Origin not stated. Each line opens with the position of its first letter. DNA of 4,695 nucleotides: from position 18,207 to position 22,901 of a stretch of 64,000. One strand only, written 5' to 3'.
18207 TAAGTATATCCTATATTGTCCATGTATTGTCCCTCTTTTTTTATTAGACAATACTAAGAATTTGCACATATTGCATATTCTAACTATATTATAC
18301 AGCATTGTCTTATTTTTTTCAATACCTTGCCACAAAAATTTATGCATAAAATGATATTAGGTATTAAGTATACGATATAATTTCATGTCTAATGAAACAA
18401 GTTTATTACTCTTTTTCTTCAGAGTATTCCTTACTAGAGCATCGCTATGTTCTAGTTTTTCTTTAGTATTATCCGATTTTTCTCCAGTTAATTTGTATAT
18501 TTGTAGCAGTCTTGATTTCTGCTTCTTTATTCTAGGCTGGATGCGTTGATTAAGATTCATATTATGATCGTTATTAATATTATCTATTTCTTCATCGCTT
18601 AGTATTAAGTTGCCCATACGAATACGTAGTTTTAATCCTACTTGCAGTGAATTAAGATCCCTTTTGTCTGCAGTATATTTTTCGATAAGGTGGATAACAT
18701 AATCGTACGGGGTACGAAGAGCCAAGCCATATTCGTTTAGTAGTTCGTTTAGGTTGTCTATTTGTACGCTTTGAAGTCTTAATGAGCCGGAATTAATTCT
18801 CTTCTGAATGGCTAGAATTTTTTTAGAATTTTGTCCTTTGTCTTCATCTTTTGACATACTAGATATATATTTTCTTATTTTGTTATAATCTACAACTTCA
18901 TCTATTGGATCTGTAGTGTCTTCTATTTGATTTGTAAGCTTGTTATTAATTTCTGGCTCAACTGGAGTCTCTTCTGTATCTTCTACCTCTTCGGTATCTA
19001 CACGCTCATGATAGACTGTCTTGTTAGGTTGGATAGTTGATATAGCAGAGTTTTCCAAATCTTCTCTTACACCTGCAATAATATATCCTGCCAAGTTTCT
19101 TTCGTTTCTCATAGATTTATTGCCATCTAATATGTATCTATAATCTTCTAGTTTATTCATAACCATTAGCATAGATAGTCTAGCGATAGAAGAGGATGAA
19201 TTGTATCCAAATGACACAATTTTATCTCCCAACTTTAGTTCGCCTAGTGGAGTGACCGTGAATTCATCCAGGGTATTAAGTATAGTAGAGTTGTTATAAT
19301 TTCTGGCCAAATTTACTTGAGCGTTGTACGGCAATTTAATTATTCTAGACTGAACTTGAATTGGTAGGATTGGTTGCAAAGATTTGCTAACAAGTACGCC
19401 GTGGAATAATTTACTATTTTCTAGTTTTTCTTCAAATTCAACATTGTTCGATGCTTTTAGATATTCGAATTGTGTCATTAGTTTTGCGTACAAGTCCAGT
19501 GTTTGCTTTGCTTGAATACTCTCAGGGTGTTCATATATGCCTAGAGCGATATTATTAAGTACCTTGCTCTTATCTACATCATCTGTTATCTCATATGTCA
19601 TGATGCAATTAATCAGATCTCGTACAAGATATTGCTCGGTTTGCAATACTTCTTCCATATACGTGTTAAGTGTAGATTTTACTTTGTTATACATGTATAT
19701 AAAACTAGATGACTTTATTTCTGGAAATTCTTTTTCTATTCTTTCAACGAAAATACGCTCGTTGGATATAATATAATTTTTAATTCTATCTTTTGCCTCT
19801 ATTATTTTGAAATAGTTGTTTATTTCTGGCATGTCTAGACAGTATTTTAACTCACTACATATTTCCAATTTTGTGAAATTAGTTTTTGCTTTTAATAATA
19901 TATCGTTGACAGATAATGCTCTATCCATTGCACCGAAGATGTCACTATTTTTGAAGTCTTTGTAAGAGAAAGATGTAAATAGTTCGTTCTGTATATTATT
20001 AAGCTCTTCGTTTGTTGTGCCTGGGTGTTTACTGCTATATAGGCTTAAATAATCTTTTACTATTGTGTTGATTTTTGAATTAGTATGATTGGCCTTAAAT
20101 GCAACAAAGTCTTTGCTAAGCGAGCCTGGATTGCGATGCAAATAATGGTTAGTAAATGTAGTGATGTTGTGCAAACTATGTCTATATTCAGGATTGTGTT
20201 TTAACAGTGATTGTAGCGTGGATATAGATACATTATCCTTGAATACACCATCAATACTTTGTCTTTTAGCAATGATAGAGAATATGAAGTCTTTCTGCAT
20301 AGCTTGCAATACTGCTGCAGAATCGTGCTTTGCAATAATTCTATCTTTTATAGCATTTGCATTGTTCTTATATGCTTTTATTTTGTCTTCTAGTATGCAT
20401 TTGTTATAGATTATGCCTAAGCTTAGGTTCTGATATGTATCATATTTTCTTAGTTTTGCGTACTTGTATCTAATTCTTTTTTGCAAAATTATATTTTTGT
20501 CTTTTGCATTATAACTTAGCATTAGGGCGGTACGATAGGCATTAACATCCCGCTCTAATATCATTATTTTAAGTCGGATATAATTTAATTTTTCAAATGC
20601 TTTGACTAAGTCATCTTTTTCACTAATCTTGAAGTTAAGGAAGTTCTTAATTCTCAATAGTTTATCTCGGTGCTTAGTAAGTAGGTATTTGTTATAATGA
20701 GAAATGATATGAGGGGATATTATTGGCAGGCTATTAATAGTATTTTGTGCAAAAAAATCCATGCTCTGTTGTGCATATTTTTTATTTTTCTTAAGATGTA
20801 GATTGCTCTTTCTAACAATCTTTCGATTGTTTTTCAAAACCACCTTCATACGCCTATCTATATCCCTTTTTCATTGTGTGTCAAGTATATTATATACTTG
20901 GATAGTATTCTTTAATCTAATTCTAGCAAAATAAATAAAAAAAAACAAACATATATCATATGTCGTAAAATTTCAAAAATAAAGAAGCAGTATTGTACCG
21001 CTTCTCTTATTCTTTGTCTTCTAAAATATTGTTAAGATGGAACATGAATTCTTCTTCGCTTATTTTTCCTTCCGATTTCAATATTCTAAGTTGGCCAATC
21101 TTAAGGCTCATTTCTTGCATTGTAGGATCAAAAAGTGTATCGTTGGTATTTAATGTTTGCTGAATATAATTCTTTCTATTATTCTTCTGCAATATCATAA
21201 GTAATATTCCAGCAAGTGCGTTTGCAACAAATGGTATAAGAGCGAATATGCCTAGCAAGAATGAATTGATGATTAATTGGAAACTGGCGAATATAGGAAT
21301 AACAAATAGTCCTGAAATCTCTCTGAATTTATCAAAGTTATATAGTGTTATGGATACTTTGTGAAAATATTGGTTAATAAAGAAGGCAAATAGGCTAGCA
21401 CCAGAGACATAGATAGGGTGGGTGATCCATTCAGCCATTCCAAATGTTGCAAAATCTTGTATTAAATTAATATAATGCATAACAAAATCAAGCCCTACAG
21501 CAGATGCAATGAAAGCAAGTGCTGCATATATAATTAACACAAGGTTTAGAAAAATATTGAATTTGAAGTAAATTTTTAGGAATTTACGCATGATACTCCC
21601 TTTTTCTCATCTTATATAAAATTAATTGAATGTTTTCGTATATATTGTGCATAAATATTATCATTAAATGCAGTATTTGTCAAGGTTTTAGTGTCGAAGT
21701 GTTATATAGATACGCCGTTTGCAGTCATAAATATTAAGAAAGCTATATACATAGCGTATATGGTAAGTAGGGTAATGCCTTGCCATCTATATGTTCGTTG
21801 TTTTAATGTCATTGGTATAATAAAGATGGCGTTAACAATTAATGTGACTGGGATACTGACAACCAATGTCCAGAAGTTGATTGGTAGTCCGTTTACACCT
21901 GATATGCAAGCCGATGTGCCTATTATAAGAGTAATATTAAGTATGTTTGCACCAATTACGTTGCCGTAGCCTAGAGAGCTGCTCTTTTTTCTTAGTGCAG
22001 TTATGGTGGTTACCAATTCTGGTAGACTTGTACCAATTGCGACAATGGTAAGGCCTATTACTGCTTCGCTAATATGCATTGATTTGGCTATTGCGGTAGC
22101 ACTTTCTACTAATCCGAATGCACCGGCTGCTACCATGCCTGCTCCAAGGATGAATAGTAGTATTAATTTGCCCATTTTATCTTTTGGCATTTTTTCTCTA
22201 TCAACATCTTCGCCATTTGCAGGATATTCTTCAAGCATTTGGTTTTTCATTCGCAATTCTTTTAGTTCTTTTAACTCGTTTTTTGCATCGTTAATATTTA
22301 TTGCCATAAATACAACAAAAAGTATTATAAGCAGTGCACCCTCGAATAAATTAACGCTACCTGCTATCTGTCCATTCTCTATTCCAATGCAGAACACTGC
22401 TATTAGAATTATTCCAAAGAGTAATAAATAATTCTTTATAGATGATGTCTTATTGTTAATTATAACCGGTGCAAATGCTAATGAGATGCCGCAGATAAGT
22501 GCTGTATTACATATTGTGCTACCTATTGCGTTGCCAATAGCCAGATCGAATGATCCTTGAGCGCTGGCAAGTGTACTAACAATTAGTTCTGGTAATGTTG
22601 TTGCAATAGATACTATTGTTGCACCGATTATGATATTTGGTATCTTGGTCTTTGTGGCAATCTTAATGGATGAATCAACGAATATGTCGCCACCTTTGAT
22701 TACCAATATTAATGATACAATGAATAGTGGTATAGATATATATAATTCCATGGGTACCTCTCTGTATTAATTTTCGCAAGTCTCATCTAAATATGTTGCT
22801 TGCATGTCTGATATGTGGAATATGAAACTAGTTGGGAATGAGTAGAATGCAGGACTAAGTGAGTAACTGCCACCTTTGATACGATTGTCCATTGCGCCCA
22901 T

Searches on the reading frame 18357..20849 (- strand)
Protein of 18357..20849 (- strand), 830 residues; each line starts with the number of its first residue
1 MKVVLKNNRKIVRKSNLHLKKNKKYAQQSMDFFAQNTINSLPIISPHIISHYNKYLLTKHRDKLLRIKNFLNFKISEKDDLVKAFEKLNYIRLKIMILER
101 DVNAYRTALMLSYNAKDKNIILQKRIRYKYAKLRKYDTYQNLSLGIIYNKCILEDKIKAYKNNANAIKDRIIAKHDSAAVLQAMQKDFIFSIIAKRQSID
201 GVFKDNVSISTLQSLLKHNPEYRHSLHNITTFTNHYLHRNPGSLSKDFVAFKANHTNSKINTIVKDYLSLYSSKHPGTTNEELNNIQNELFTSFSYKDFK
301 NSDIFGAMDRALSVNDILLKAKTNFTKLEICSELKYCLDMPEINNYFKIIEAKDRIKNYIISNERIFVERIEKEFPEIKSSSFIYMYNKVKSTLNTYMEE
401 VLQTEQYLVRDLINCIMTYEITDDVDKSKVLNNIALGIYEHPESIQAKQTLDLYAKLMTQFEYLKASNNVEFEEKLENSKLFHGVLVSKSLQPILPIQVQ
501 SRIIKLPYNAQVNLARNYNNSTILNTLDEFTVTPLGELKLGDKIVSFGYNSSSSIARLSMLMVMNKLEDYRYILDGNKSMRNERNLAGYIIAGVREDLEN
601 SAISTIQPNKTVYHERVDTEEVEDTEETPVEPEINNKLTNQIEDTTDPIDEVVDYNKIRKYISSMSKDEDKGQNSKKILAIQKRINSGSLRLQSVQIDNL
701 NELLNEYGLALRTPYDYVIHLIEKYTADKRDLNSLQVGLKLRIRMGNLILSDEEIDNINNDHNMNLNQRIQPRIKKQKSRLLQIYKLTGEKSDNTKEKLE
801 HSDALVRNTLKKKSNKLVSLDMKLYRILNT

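Call 27: search_protein_families(library=pfam, proteins=[window:18357-20849:-])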
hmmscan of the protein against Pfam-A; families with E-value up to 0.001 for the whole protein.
window:18357-20849:- (830 aa): 0 families

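Call 62: search_protein_families(library=pfam, proteins=[window:18357-20849:-], max_evalue=1)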
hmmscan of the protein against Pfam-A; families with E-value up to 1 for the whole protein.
window:18357-20849:- (830 aa): 2 families
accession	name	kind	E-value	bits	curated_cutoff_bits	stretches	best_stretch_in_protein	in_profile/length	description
PF16749.10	Arteri_nsp7a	-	0.067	13.8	27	1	516-557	57-98/130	Arterivirus nonstructural protein 7 alpha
PF25251.1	DUF7853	-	0.16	13.1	27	0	666-715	20-67/81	Family of unknown function (DUF7853)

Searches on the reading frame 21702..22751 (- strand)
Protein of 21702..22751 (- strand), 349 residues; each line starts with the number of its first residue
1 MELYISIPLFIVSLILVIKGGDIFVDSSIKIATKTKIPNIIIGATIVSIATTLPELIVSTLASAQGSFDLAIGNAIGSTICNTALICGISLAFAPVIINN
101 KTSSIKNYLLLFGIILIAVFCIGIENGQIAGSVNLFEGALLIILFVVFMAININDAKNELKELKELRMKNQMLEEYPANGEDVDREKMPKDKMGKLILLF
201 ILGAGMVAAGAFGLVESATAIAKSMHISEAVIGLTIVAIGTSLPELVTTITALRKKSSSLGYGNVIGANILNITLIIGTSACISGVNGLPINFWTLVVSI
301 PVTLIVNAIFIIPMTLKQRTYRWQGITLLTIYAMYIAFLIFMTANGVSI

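Call 27: search_protein_families(library=pfam, proteins=[window:21702-22751:-])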
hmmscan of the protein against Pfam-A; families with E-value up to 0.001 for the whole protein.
window:21702-22751:- (349 aa): 1 family
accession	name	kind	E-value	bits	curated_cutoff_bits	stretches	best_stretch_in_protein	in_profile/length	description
PF01699.29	Na_Ca_ex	-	2.2e-57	193.7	24.9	2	196-341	2-151/151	Sodium/calcium exchanger protein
